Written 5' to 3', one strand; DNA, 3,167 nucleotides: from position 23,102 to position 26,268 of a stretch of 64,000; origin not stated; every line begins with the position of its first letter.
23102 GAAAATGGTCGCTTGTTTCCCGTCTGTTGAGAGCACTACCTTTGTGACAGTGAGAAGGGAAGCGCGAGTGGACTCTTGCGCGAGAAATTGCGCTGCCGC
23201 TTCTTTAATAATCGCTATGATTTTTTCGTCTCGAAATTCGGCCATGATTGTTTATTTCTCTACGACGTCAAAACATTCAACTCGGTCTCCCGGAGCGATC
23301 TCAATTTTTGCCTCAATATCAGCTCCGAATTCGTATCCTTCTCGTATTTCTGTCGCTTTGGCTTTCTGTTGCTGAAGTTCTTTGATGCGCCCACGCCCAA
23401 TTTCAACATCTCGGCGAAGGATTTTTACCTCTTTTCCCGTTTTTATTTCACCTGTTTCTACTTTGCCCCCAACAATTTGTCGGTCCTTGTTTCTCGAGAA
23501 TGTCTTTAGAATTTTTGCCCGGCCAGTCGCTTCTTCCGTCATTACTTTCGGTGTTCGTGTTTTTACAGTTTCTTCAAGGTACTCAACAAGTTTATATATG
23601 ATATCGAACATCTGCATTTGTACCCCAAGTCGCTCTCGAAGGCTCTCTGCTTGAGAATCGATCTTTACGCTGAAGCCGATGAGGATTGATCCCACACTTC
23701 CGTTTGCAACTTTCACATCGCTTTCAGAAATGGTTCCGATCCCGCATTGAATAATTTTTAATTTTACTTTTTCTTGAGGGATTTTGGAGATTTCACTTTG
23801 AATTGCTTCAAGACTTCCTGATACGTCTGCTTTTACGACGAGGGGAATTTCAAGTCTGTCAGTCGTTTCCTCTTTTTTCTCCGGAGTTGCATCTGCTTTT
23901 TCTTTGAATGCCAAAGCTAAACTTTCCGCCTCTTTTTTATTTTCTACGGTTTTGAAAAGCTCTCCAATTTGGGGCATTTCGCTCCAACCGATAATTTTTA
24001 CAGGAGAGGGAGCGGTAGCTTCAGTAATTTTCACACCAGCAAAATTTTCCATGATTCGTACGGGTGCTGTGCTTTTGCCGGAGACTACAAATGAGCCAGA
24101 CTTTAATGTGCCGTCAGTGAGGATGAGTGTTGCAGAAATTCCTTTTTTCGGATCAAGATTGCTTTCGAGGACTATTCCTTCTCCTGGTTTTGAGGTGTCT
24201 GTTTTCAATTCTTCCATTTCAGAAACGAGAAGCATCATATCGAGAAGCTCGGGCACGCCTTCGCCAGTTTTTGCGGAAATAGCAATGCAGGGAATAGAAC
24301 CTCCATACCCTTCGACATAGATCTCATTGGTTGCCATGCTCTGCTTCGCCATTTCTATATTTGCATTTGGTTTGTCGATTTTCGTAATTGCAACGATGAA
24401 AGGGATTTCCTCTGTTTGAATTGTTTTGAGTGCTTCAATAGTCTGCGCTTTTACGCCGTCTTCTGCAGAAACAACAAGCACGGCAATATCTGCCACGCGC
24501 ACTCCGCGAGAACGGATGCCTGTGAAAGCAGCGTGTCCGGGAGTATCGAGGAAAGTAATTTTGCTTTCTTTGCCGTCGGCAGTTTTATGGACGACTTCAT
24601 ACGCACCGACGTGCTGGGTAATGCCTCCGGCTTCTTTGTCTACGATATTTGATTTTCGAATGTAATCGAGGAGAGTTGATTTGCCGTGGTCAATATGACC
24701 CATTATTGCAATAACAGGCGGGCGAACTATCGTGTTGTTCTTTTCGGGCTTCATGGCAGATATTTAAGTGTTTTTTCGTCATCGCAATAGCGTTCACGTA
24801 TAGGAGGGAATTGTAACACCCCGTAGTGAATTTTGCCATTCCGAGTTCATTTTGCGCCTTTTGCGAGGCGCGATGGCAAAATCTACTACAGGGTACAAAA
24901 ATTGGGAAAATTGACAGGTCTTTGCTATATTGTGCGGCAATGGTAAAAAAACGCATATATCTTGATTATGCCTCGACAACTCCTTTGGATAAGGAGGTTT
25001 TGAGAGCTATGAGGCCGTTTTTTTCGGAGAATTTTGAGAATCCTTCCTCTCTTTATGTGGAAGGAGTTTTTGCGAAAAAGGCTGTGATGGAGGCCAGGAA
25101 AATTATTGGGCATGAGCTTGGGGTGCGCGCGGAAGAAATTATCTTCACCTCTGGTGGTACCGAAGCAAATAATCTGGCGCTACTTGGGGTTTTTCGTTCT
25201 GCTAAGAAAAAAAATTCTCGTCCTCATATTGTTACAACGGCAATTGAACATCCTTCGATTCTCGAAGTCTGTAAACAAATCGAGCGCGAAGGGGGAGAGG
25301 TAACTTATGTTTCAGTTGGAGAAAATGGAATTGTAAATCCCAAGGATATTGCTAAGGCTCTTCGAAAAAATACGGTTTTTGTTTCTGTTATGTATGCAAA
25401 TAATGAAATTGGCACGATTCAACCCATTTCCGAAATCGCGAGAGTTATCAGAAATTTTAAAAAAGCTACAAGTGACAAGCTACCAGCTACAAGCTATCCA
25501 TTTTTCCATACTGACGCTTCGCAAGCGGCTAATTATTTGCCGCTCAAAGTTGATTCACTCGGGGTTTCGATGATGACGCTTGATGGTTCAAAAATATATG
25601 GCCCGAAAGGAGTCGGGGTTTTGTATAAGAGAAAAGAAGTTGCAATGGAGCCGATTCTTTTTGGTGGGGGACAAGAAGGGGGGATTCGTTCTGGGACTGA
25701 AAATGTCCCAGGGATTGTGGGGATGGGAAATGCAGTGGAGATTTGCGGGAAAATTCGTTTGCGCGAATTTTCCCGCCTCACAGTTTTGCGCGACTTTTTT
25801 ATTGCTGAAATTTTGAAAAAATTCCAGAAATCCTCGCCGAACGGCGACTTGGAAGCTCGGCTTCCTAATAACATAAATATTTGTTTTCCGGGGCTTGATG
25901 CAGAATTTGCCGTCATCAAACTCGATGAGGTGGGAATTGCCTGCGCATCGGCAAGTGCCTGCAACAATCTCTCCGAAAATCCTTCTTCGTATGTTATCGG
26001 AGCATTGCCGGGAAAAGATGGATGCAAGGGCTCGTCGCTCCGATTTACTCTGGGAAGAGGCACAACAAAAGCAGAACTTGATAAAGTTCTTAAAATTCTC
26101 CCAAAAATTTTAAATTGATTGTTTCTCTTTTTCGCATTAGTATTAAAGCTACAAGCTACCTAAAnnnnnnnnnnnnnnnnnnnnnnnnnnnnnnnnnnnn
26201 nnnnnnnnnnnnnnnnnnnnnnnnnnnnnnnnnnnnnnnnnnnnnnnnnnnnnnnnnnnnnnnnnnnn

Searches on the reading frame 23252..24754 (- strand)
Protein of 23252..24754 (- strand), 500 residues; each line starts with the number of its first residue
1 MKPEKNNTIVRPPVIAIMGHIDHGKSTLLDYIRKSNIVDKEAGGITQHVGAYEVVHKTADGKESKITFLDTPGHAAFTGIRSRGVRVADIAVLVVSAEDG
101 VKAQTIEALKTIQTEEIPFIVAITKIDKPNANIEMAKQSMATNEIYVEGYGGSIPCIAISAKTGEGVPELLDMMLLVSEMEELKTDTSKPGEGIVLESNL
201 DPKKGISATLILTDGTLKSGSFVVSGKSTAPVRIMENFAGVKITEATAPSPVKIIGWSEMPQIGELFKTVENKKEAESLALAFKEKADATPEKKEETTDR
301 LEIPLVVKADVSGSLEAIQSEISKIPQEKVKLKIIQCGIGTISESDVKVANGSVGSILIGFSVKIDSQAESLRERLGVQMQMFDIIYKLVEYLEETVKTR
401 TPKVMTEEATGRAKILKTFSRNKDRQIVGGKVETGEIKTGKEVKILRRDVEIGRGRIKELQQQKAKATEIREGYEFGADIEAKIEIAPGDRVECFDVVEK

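Call 8: search_protein_families(library=pfam, proteins=[window:23252-24754:-], max_evalue=0.001)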
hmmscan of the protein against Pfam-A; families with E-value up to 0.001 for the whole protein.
window:23252-24754:- (500 aa): 10 families
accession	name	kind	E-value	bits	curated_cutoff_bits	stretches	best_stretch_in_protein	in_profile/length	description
PF00009.33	GTP_EFTU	-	5.7e-38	130.8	26.5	1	15-175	6-183/188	Elongation factor Tu GTP binding domain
PF11987.13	IF-2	-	3.4e-28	98.4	27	1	293-393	14-116/117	Translation-initiation factor 2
PF22042.2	EF-G_D2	-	2.1e-14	53.8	27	1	192-268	3-82/84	Elongation factor G domain 2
PF01926.29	MMR_HSR1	-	3.3e-09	37.3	21.9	1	15-125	2-113/113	50S ribosome-binding GTPase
PF03144.31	GTP_EFTU_D2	-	5.7e-06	27.1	30.3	1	426-477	2-55/73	Elongation factor Tu domain 2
PF00071.28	Ras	-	3.2e-05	24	21.6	1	16-174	3-156/162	Ras family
PF08477.19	Roc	-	5.2e-05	23.9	27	1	15-127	2-119/119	Ras of Complex, Roc, domain of DAPkinase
PF03193.22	RsgA_GTPase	-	0.00014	22.2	30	0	88-172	23-102/174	RsgA GTPase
PF14578.12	GTP_EFTU_D4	-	0.0008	19.7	23.8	0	416-489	8-82/86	Elongation factor Tu domain 4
PF00350.29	Dynamin_N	-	0.00089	19.8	27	0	15-48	1-34/168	Dynamin family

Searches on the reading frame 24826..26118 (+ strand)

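Call 8: search_protein_families(library=pfam, proteins=[window:24826-26118:+], max_evalue=0.001)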
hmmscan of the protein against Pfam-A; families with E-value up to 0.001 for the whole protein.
window:24826-26118:+ (430 aa): 1 family
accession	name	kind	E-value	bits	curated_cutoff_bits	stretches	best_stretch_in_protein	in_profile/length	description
PF00266.25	Aminotran_5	-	6.8e-62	210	21.5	1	44-421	1-371/371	Aminotransferase class-V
